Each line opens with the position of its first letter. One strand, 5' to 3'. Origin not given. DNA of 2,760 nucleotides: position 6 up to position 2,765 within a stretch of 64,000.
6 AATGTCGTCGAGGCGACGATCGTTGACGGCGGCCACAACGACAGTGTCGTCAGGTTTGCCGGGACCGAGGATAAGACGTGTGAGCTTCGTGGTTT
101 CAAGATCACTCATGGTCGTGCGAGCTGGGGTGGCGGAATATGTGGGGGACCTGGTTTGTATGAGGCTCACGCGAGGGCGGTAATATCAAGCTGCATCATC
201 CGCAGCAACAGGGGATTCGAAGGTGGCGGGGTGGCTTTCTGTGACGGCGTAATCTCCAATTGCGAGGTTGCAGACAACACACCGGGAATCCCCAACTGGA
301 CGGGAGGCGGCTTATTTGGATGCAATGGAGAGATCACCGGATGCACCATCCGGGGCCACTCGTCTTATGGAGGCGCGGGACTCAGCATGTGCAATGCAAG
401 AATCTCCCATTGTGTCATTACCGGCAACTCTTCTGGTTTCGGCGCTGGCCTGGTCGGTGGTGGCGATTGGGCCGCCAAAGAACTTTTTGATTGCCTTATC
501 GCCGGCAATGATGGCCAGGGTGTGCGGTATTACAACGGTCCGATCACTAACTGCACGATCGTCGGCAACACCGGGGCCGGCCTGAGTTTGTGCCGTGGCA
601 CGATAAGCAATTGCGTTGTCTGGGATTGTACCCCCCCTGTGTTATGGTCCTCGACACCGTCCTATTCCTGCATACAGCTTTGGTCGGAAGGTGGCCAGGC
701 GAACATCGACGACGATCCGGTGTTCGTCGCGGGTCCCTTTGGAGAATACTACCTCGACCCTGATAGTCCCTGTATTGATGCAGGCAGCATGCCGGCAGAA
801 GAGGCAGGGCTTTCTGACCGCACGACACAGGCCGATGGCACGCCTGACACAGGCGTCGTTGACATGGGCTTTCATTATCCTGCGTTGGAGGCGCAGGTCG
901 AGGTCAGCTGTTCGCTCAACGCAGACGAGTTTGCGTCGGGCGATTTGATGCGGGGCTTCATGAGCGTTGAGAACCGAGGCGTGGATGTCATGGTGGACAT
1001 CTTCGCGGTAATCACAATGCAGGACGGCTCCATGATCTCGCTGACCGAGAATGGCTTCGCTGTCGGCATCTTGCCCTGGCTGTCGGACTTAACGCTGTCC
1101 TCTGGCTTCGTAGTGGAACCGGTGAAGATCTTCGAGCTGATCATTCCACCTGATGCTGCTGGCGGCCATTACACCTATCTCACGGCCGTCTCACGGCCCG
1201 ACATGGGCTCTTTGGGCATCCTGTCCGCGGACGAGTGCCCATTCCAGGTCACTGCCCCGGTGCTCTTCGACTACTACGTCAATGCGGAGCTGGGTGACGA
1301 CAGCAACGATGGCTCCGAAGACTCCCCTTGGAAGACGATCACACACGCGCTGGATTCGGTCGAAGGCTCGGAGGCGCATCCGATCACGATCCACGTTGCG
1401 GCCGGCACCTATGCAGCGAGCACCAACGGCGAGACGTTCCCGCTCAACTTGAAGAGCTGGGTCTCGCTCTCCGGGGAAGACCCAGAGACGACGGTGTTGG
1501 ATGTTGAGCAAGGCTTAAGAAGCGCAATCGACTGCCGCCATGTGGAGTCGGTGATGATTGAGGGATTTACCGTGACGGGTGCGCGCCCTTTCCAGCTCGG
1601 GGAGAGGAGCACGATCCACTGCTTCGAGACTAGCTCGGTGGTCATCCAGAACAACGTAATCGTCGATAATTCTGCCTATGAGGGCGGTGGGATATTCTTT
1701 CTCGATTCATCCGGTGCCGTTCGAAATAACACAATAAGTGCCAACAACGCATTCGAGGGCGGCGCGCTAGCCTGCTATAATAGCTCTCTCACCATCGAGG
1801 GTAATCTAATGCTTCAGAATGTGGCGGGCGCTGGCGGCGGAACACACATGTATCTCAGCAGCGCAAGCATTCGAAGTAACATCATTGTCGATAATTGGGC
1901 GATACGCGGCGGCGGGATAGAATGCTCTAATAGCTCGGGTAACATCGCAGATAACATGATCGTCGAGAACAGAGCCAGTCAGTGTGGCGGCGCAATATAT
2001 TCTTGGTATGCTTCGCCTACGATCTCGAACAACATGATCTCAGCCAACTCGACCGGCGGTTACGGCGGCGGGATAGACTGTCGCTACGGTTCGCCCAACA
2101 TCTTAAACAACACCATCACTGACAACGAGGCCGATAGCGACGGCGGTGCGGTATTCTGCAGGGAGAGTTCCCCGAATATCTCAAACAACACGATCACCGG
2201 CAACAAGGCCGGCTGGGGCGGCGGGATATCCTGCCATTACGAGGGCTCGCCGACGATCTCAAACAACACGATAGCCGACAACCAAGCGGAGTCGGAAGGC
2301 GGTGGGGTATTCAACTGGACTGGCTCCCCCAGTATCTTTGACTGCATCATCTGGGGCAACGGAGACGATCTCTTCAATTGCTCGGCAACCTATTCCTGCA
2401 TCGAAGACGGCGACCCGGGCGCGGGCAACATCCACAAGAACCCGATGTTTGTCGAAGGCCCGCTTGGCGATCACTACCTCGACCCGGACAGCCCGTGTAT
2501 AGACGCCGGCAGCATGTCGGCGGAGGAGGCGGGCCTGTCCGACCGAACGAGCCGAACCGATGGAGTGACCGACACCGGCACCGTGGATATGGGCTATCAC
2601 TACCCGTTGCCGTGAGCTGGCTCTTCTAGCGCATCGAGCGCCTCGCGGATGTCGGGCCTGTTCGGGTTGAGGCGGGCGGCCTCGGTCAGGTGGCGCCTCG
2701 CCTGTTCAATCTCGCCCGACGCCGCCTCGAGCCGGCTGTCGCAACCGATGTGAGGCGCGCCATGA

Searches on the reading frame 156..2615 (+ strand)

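Call 21: search_protein_families(library=pfam, proteins=[window:156-2615:+], max_evalue=0.00001)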
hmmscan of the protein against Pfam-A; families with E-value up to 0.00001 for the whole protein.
window:156-2615:+ (819 aa): 2 families
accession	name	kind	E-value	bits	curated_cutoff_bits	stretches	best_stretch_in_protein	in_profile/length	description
PF13229.12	Beta_helix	-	1.3e-27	96.8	25.9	3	457-627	2-157/158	Right handed beta helix region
PF07602.17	DUF1565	-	5.4e-25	88.6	20.3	1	380-582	3-200/257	Protein of unknown function (DUF1565)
